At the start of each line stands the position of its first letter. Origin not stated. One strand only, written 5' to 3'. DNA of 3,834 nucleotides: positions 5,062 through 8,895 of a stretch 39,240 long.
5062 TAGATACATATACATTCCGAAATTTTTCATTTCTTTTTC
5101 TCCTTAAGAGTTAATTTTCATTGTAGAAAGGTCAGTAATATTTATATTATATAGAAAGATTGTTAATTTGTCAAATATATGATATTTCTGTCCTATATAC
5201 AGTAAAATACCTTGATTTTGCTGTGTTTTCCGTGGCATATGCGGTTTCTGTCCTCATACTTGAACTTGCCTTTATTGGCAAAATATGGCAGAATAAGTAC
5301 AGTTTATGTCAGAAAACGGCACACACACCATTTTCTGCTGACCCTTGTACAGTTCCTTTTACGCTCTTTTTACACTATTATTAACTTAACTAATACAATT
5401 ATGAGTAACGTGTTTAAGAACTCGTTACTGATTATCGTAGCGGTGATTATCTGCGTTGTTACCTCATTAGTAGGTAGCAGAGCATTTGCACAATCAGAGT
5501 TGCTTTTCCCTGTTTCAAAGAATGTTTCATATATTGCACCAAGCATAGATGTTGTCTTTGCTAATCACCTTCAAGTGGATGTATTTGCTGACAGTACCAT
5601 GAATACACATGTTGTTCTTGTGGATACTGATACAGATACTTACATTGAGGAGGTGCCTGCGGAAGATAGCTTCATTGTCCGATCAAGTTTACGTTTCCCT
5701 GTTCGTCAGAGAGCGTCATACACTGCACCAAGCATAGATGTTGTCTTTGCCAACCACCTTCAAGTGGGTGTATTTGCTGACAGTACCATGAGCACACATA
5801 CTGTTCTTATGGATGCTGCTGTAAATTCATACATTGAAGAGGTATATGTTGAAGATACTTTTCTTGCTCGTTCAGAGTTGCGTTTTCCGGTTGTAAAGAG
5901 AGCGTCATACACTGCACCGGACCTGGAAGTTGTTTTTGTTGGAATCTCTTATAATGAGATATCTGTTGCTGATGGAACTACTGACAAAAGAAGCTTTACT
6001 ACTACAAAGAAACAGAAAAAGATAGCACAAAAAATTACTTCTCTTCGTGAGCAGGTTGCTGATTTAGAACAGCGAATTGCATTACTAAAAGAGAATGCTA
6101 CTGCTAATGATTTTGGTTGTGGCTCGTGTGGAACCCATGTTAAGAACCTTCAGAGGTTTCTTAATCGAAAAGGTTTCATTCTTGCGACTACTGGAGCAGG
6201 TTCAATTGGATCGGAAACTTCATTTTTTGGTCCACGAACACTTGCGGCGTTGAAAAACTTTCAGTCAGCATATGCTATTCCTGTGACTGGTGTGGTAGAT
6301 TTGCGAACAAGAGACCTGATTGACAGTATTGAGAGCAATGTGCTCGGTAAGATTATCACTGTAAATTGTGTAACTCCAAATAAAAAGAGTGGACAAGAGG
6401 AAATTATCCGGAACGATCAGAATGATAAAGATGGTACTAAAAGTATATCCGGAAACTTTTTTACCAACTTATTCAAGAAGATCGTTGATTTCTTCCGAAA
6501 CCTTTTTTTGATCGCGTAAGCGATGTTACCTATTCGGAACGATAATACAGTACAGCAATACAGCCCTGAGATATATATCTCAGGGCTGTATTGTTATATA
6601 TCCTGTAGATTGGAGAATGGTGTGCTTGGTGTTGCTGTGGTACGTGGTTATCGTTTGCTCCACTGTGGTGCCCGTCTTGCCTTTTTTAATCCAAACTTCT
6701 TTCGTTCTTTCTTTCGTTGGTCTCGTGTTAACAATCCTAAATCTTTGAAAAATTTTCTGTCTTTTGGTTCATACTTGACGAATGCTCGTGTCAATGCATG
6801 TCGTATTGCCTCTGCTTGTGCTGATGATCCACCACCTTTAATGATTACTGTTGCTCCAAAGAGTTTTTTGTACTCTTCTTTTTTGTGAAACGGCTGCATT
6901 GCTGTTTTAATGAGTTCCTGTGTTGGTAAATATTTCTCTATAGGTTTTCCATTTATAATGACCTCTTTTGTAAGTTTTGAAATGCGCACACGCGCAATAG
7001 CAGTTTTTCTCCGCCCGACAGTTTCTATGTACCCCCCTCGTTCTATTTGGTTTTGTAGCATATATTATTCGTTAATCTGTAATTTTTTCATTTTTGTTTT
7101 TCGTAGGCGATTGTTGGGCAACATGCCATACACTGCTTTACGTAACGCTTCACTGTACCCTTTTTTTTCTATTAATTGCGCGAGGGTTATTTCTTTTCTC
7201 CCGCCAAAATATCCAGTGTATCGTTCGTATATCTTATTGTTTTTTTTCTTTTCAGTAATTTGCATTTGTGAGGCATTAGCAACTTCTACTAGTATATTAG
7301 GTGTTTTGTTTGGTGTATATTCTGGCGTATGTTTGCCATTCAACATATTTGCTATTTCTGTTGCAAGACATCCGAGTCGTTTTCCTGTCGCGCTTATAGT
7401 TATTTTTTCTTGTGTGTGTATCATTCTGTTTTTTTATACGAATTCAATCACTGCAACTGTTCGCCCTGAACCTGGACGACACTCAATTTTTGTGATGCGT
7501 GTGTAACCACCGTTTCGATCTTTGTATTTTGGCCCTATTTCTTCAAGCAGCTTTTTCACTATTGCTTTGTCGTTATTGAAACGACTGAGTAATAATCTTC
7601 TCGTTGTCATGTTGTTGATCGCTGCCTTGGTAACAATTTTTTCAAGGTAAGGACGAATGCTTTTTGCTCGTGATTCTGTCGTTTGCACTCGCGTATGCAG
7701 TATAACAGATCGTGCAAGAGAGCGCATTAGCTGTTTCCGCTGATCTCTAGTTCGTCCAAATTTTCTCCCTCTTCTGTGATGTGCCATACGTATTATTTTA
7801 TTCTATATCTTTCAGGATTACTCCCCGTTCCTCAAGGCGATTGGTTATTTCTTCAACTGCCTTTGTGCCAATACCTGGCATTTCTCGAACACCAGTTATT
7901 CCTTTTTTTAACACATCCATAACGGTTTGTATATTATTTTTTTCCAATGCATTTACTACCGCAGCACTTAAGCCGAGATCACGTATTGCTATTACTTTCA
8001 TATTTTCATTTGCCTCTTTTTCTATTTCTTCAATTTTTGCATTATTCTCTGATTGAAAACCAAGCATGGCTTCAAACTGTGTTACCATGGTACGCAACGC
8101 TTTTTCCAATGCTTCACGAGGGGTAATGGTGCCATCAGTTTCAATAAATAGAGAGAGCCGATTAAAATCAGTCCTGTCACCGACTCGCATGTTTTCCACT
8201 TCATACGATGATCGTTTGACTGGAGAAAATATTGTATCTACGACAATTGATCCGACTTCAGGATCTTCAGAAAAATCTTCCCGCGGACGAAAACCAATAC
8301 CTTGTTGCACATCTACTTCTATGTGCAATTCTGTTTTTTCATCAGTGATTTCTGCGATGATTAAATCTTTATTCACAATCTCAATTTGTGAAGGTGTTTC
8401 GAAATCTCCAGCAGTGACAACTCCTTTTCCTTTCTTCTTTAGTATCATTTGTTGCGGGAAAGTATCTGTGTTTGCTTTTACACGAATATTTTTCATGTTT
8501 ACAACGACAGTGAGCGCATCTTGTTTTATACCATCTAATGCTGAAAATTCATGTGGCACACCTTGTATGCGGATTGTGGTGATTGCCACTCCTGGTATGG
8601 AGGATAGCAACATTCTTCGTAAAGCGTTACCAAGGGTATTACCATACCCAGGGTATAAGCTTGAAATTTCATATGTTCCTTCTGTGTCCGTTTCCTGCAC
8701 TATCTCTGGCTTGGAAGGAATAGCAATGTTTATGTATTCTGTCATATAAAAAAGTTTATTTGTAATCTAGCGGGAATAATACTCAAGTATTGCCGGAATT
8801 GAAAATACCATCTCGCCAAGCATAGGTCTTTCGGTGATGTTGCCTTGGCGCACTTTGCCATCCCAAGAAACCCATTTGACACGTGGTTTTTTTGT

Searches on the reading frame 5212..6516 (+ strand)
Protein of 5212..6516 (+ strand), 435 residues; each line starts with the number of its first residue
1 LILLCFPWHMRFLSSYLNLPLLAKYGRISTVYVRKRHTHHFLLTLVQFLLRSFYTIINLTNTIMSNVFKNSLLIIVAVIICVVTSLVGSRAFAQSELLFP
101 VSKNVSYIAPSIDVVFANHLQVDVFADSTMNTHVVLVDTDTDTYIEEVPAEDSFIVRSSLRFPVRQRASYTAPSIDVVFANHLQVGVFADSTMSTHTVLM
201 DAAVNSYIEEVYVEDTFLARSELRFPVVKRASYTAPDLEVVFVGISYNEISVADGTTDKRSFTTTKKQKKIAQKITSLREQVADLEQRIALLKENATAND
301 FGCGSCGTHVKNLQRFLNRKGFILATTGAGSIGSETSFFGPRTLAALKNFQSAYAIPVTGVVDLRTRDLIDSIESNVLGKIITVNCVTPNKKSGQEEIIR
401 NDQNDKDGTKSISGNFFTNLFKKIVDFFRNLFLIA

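Call 102: search_protein_families(library=pfam, proteins=[window:5212-6516:+], max_evalue=0.0001)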
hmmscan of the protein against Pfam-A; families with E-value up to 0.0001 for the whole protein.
window:5212-6516:+ (435 aa): 1 family
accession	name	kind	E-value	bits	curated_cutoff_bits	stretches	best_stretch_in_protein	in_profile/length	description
PF01471.23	PG_binding_1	-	1.9e-11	44.4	23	1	308-369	3-56/57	Putative peptidoglycan binding domain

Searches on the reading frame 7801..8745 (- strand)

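Call 102: search_protein_families(library=pfam, proteins=[window:7801-8745:-], max_evalue=0.0001)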
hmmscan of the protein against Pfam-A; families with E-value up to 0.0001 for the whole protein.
window:7801-8745:- (315 aa): 4 families
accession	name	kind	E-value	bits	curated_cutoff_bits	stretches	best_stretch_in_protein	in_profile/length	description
PF01000.31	RNA_pol_A_bac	-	4.1e-27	95.2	33.9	1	58-174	1-119/119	RNA polymerase Rpb3/RpoA insert domain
PF01193.29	RNA_pol_L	-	8e-21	74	24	1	32-224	5-74/74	RNA polymerase Rpb3/Rpb11 dimerisation domain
PF03118.21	RNA_pol_A_CTD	-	1.8e-09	37.6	23.8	1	243-306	4-67/67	Bacterial RNA polymerase, alpha chain C terminal domain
PF13656.11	RNA_pol_L_2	-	1e-06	28.8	27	0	195-227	40-72/75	RNA polymerase Rpb3/Rpb11 dimerisation domain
